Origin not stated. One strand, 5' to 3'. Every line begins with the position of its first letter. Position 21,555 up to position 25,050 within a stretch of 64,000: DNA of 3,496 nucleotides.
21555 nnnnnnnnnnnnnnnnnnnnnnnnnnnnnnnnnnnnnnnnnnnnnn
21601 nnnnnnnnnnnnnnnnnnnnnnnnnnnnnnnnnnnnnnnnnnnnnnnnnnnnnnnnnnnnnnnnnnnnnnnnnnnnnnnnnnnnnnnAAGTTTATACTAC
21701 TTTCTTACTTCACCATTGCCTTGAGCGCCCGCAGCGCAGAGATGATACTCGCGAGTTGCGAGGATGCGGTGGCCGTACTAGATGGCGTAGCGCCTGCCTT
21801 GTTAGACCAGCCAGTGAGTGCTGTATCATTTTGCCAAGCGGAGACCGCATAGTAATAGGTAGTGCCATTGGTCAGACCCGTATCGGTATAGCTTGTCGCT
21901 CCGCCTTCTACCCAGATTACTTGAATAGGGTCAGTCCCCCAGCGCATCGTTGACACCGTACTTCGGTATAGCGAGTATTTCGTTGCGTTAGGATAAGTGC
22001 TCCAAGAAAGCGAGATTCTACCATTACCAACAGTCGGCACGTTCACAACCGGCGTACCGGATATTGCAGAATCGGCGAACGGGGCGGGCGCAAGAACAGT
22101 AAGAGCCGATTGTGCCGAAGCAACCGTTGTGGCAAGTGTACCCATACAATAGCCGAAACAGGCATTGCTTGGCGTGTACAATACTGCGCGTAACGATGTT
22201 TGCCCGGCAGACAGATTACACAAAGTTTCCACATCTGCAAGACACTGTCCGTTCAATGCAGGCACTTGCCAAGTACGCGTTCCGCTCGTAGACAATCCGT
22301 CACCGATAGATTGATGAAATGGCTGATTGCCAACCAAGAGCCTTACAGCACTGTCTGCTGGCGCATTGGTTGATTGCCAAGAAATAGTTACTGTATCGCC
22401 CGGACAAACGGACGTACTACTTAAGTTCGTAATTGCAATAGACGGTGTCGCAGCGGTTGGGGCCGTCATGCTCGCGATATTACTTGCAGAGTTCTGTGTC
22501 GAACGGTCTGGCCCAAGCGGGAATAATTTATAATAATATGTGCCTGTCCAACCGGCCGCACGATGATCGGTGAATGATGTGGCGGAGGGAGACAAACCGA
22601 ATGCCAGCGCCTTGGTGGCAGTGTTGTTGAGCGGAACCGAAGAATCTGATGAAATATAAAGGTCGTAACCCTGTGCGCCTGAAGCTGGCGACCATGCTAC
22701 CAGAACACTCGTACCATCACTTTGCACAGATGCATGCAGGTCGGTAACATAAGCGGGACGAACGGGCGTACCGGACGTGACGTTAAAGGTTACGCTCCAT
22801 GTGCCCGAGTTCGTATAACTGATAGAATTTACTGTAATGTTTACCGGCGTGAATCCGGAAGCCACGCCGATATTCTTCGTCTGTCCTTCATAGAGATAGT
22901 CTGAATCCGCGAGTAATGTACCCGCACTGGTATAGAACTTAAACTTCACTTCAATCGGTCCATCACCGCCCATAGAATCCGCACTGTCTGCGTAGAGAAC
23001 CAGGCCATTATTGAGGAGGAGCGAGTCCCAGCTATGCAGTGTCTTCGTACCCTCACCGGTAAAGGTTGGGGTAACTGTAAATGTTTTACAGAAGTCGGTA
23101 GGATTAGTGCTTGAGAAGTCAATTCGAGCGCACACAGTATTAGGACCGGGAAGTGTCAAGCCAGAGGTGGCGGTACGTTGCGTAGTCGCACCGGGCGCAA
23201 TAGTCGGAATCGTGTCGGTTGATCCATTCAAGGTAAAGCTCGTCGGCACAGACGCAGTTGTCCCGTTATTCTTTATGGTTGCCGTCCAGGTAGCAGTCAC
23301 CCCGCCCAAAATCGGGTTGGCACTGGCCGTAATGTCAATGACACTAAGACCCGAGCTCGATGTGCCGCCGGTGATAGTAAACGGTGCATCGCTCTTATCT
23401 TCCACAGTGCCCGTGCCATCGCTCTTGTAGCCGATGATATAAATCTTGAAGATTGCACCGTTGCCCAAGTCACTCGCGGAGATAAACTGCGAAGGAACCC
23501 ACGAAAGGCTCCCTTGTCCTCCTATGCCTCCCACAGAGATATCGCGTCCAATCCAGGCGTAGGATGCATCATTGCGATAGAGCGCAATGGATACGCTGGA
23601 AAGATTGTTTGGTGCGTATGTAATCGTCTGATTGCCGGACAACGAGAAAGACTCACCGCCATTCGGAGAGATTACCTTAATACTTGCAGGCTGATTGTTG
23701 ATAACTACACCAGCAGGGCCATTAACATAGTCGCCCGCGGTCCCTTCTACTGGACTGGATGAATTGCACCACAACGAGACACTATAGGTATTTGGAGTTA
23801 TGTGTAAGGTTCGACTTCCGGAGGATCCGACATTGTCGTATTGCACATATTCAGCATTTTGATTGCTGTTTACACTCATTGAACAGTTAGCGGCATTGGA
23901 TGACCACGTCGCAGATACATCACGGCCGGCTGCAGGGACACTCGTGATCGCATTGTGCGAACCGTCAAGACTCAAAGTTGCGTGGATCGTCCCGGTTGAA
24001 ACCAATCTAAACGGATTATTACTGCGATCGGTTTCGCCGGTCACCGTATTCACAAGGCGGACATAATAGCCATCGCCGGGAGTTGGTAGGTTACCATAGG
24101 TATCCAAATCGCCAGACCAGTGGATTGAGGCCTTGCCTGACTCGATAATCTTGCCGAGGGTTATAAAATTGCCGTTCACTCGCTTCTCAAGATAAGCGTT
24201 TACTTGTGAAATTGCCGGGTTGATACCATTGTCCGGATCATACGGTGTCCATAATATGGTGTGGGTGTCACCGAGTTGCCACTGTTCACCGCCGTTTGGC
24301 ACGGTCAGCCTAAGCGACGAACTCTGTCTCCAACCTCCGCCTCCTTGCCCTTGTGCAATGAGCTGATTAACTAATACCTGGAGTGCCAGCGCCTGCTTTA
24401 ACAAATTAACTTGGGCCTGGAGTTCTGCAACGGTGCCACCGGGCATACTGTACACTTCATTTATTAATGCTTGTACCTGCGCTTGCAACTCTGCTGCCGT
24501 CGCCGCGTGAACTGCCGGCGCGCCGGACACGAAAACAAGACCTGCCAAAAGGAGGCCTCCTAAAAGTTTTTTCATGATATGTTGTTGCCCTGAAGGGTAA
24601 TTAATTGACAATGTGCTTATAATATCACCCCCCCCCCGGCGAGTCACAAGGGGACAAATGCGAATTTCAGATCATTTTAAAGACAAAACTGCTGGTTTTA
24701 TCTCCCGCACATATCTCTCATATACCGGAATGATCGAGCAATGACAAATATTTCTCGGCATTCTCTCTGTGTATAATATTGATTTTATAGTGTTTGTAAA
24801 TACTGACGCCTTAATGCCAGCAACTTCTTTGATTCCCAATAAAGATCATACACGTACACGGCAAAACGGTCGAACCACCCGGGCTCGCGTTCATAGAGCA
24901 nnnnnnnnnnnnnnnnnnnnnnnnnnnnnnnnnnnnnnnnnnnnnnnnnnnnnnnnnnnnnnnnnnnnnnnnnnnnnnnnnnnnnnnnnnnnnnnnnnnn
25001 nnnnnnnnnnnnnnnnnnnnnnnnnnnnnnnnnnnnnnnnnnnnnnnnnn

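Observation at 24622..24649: Homopolymeric G tracts in the -35/-10 spacers of two paralogous surface-protein promoters, suggesting phase variation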

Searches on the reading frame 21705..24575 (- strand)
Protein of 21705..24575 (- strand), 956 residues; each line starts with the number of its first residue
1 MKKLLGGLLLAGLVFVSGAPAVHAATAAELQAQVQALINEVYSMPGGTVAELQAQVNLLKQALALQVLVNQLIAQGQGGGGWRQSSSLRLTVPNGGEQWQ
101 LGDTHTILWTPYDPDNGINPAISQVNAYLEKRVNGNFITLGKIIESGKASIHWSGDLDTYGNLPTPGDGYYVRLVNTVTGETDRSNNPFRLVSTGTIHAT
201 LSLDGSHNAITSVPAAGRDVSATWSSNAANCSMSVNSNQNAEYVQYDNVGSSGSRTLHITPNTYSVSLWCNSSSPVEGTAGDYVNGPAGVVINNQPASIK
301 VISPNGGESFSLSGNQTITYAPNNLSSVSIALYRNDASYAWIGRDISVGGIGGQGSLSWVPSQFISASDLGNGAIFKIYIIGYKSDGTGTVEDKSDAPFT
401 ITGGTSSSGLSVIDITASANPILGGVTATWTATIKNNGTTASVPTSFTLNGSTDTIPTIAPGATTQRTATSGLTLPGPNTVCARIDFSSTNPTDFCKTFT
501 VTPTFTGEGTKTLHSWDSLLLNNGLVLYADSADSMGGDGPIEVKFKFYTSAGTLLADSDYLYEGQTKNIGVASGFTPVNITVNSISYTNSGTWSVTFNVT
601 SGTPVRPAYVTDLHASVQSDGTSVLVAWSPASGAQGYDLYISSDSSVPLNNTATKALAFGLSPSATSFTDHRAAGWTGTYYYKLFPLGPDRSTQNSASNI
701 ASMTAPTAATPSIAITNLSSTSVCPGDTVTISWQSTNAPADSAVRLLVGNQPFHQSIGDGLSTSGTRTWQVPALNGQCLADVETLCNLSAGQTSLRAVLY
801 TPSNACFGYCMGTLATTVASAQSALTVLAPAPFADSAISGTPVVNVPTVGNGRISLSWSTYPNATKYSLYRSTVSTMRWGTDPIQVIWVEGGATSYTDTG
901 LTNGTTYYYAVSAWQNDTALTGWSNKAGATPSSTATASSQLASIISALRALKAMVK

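Call 11: search_protein_families(library=pfam, proteins=[window:21705-24575:-], max_evalue=0.01)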
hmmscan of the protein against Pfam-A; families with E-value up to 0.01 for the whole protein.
window:21705-24575:- (956 aa): 3 families
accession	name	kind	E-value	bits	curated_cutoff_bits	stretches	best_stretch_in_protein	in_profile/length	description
PF00041.27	fn3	-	0.00039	21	25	0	610-664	3-59/84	Fibronectin type III domain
PF07705.17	CARDB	-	0.00047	20.8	22.7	1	414-486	7-84/101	CARDB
PF10342.15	Kre9_KNH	-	0.0015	19.7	24.6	0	720-773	5-63/94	Kre9/KNH-like N-terminal Ig-like domain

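Call 12: find_encoding_contigs(protein=window:21705-24575:-, flank=3000, max_places=10)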
Protein window:21705-24575:- (956 aa): 1 contig read that carries it; 1 place shown.
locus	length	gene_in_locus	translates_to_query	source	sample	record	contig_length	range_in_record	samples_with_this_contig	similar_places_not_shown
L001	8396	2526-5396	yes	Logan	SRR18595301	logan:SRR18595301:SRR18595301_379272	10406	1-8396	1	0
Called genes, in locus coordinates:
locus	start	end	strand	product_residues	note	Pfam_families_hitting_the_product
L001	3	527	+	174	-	?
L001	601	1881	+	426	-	-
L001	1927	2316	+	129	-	PF01909:NTP_transf_2, PF18765:Polbeta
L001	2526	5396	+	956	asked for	-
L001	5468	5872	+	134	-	PF01909:NTP_transf_2, PF18765:Polbeta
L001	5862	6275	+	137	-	PF01934:HepT-like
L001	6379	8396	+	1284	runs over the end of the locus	PF00404:Dockerin_1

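Call 20: find_homologous_proteins(query=window:21705-24575:-, max_evalue=0.001)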
Query window:21705-24575:- (956 aa): 52 proteins with E <= 0.001 among 8000 candidates.
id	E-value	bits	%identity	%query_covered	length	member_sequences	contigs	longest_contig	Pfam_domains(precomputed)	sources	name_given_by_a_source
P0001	0.0e+0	2108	100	100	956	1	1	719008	-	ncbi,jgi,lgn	ncbi:MAG: hypothetical protein WC764_01790 [Candidatus Paceibacterota bacterium]|jgi:hypothetical pr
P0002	5.2e-126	440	58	36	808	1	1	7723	PF00041.28,PF10179.16,PF16656.12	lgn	-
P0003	1.3e-102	363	53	33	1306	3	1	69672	PF01471.24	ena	-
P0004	8.7e-92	327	49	34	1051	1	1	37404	PF10342.16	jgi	jgi:hypothetical protein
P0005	3.3e-90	322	51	33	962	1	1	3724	-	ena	-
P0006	4.7e-86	308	48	35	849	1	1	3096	PF10342.16,PF01471.24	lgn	-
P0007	1.3e-79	287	52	33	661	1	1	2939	PF00404.25,PF10342.16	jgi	jgi:hypothetical protein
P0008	2.2e-79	286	49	33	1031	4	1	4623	PF10342.16,PF13385.14,PF01471.24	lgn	-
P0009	6.6e-78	281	35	40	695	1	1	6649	PF10342.16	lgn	-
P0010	1.0e-77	280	50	34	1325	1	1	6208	PF00801.27,PF10342.16,PF01471.24,PF18911.7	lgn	-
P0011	1.2e-77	280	45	33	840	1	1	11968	PF12690.14,PF10342.16,PF01471.24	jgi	-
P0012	1.2e-77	280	49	33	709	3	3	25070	PF10342.16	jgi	jgi:hypothetical protein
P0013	9.2e-77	277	50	33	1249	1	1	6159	PF01833.31,PF13688.13,PF10342.16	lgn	-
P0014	1.2e-76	277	50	34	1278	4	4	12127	PF10342.16,PF01471.24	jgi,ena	-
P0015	3.2e-74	269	45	35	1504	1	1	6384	PF10342.16,PF14610.13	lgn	-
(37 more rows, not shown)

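Call 29: find_encoding_contigs(protein=P0005, flank=3000, max_places=10)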
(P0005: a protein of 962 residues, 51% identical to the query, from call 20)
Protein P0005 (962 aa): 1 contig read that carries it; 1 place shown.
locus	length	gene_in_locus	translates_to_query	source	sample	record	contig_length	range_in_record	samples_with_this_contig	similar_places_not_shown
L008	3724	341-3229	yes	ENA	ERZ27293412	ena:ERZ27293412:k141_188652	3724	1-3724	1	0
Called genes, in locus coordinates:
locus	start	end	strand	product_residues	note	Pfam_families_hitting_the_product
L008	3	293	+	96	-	?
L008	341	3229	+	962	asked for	-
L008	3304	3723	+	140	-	?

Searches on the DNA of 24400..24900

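Call 60: search_rna_families(source=window, start=24400, end=24900, threshold=evalue, max_evalue=1)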
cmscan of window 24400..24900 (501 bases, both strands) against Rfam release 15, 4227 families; matches with E-value up to 1: 0.
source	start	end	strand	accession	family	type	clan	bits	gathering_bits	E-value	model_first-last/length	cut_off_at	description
